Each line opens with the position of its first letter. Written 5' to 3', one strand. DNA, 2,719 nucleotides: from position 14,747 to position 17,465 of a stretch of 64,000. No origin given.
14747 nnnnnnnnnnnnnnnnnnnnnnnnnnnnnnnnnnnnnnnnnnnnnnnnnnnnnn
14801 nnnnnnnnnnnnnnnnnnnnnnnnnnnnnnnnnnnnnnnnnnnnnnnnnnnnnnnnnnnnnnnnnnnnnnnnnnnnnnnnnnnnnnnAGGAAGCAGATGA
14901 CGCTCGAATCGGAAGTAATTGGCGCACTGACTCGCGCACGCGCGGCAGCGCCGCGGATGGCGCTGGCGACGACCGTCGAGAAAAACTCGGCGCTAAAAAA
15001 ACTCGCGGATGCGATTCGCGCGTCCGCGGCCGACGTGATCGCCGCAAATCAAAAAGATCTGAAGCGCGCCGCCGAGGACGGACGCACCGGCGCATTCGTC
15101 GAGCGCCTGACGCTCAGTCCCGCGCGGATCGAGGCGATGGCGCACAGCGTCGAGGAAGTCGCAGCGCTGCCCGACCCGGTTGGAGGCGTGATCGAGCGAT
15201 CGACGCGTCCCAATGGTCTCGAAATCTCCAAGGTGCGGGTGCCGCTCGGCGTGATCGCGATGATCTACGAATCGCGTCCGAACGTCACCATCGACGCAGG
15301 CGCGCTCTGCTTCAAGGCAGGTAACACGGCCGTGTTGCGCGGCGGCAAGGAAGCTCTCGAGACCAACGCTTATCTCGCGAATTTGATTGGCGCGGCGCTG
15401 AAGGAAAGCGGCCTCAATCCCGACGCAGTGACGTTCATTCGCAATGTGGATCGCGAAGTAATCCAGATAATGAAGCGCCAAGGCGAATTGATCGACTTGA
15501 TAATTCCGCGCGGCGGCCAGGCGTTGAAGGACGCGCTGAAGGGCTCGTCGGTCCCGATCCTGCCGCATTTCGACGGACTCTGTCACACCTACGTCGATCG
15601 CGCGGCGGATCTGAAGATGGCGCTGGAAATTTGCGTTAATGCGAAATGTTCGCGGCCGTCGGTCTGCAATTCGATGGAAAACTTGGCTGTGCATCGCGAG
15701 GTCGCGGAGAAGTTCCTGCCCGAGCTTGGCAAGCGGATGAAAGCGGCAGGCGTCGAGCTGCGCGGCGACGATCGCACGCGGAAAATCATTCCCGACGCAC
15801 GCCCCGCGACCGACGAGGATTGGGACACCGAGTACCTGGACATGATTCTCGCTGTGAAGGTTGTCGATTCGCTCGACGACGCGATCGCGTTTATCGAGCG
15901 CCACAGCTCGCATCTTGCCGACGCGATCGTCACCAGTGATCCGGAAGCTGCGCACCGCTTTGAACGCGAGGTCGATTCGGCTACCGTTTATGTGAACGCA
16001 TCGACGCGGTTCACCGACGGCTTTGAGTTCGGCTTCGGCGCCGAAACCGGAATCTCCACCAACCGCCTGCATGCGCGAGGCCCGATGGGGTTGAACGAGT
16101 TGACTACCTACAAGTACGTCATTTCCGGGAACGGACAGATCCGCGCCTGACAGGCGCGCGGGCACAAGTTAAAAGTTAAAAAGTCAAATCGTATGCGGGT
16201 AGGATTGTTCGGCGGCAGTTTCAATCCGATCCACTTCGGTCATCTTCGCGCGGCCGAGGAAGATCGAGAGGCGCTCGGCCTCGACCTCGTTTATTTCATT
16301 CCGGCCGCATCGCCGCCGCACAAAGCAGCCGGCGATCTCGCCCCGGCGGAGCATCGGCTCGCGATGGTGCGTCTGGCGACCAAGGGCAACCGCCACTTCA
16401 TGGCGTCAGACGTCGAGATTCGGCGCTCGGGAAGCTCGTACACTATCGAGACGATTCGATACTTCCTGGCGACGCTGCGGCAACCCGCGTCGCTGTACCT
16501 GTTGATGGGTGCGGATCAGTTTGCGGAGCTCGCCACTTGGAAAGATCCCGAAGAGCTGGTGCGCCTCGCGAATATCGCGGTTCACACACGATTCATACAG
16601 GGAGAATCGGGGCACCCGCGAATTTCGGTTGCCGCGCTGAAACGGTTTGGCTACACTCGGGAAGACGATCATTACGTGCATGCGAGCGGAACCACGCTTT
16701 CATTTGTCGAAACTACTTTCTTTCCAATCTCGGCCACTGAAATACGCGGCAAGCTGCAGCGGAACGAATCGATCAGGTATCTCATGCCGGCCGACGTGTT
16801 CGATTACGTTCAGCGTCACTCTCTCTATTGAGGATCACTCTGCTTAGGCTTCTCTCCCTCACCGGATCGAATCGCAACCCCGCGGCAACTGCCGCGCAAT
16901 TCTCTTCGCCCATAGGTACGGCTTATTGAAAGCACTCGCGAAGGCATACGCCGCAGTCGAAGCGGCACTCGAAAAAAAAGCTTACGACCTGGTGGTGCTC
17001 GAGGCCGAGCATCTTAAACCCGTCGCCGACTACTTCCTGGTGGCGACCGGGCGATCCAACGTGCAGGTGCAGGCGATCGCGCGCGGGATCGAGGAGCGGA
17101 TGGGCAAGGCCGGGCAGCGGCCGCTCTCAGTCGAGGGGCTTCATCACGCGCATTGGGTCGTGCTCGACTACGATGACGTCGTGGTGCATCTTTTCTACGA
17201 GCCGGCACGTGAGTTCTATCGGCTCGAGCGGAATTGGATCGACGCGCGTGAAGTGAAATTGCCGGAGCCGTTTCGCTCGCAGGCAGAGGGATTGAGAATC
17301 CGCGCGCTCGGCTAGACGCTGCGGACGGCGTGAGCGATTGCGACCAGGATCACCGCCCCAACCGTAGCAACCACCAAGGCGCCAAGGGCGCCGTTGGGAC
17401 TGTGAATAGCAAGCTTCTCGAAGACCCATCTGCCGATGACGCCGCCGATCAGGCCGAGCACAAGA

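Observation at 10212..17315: Conserved rplU-rpmA-obgE-proB-proA-nadD-rsfS cluster interrupted by an F420-type LLM oxidoreductase and a HigBA toxin-antitoxin module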

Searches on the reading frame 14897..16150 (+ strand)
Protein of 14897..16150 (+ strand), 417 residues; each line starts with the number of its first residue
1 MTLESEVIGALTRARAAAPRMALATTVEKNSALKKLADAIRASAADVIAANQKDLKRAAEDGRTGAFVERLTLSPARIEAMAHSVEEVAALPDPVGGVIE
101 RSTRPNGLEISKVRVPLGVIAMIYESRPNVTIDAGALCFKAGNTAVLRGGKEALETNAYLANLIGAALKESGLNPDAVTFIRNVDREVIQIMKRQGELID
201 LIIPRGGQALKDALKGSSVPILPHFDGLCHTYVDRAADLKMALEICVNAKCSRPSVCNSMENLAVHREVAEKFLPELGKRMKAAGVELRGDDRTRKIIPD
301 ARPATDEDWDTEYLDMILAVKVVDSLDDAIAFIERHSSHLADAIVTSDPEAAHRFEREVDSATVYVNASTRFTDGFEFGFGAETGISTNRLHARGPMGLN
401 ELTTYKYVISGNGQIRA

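Call 3: search_protein_families(library=pfam, proteins=[window:14897-16150:+])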
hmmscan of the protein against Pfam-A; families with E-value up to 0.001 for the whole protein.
window:14897-16150:+ (417 aa): 1 family
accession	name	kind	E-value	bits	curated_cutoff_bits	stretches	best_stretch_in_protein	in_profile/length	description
PF00171.27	Aldedh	-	8e-22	77.8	23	2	5-287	29-299/461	Aldehyde dehydrogenase family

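Call 4: search_protein_families(library=ncbifam, proteins=[window:14897-16150:+])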
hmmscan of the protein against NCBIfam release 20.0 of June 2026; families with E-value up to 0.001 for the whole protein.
window:14897-16150:+ (417 aa): 22 families
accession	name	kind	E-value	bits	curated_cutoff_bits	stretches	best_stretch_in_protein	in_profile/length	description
NF001221.0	PRK00197.1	equivalog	3.4e-172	572.9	289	1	4-416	4-417/418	glutamate-5-semialdehyde dehydrogenase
TIGR00407.1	proA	equivalog_domain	1e-141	472.4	317.45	1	14-406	1-398/398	glutamate-5-semialdehyde dehydrogenase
TIGR01092.1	P5CS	equivalog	1.3e-97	327.8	796.75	1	13-415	294-694/715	delta l-pyrroline-5-carboxylate synthetase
NF052305.1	DioxValDhHalo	equivalog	2.4e-12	46.5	750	2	316-408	388-479/483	2,5-dioxovalerate dehydrogenase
NF047625.1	AcylSulfactDhSauS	equivalog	1.4e-09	37.3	600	1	97-279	86-266/464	acylating sulfoacetaldehyde dehydrogenase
NF010378.0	PRK13805.1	equivalog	1.6e-09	36.2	951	1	96-280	93-276/872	bifunctional acetaldehyde-CoA/alcohol dehydrogenase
TIGR02518.1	EutH_ACDH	equivalog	1.7e-09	37.1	620.1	1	109-279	97-269/488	acetaldehyde dehydrogenase (acetylating)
NF007497.0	PRK10090.1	equivalog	1.4e-08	34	500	1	8-284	47-312/480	aldehyde dehydrogenase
TIGR01804.1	BADH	equivalog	6.8e-08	31.4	668.6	1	7-284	37-303/467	betaine-aldehyde dehydrogenase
NF040648.1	lactal_redase_Meth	equivalog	3.3e-07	29.7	650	0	101-282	121-299/463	lactaldehyde dehydrogenase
NF006915.0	PRK09406.1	equivalog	4.2e-06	25.9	730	0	310-380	360-430/457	NADP-dependent succinic semialdehyde dehydrogenase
TIGR01722.1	MMSDH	subfamily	4.5e-06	25.6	448.5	1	309-408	375-473/477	CoA-acylating methylmalonate-semialdehyde dehydrogenase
TIGR03216.1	OH_muco_semi_DH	equivalog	9e-06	24.5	693.25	0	6-293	37-319/481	2-hydroxymuconic semialdehyde dehydrogenase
NF006916.0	PRK09407.1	equivalog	3.4e-05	22.6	521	1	5-284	56-324/526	succinic semialdehyde dehydrogenase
NF011927.0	PRK15398.1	subfamily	4.2e-05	22.4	403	1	107-280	121-295/465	aldehyde dehydrogenase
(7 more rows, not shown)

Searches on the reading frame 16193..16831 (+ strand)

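Call 3: search_protein_families(library=pfam, proteins=[window:16193-16831:+])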
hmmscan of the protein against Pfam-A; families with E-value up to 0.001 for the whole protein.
window:16193-16831:+ (212 aa): 1 family
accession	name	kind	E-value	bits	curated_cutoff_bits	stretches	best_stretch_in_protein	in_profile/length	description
PF01467.32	CTP_transf_like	-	1.2e-24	87.4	21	1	5-185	1-131/133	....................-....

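Call 4: search_protein_families(library=ncbifam, proteins=[window:16193-16831:+])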
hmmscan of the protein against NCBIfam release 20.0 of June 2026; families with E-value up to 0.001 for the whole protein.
window:16193-16831:+ (212 aa): 13 families
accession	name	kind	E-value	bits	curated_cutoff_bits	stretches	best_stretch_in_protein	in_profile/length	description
NF000840.1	PRK00071.1-3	equivalog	3.3e-52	176.9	150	1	2-212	7-198/201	nicotinate-nucleotide adenylyltransferase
TIGR00482.1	TIGR00482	equivalog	5.5e-49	166.8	112.45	1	5-212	1-194/194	nicotinate (nicotinamide) nucleotide adenylyltransferase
NF000839.0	PRK00071.1-1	equivalog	4.6e-46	157.5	187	1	4-212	9-215/219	nicotinate-nucleotide adenylyltransferase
NF000841.0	PRK00071.1-4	equivalog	2.6e-41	141.5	197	1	2-212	8-192/194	nicotinate-nucleotide adenylyltransferase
NF005519.0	PRK07152.1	equivalog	4.3e-39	134.5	315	1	1-212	1-184/361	nicotinate-nucleotide adenylyltransferase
NF005410.0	PRK06973.1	equivalog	1.2e-36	126.2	214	1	2-212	23-241/243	nicotinate-nucleotide adenylyltransferase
NF000843.0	PRK00071.2-2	equivalog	9.5e-31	106.9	240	1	1-192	12-201/212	nicotinate-nucleotide adenylyltransferase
NF000845.0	PRK00071.2-4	equivalog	3e-18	66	210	1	1-162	8-163/197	nicotinate-nucleotide adenylyltransferase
NF000846.0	PRK00071.2-5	equivalog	2.1e-13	50.3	329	1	1-133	19-148/210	nicotinate-nucleotide adenylyltransferase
TIGR00125.1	cyt_tran_rel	domain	1.7e-10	41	27.7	1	3-65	1-62/65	adenylyltransferase/cytidyltransferase family protein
NF000842.0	PRK00071.2-1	equivalog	4e-08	33.1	167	1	2-212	3-184/191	nicotinate-nucleotide adenylyltransferase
NF006479.0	PRK08887.1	equivalog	1.5e-06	28.1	164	0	2-125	3-125/174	nicotinate-nicotinamide nucleotide adenylyltransferase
NF002243.0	PRK01153.1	subfamily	0.00042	19.9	127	0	4-64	3-61/175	nicotinamide-nucleotide adenylyltransferase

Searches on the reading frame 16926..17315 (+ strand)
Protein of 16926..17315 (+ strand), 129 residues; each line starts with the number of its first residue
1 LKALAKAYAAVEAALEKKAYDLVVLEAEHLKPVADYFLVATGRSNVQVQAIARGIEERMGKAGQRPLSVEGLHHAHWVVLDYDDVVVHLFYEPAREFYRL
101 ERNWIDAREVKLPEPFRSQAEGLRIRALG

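Call 3: search_protein_families(library=pfam, proteins=[window:16926-17315:+])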
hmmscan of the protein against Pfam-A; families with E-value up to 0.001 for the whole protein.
window:16926-17315:+ (129 aa): 1 family
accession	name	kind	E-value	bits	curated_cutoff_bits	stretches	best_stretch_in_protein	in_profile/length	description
PF02410.21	RsfS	-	7.6e-30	103.5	21.6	1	10-104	3-98/98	Ribosomal silencing factor during starvation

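Call 4: search_protein_families(library=ncbifam, proteins=[window:16926-17315:+])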
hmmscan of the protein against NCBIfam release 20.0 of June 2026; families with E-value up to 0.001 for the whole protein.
window:16926-17315:+ (129 aa): 1 family
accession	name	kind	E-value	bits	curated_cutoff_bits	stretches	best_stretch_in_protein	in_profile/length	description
TIGR00090.1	rsfS_iojap_ybeB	equivalog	4.1e-29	100.7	56.9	1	9-104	4-99/99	ribosome silencing factor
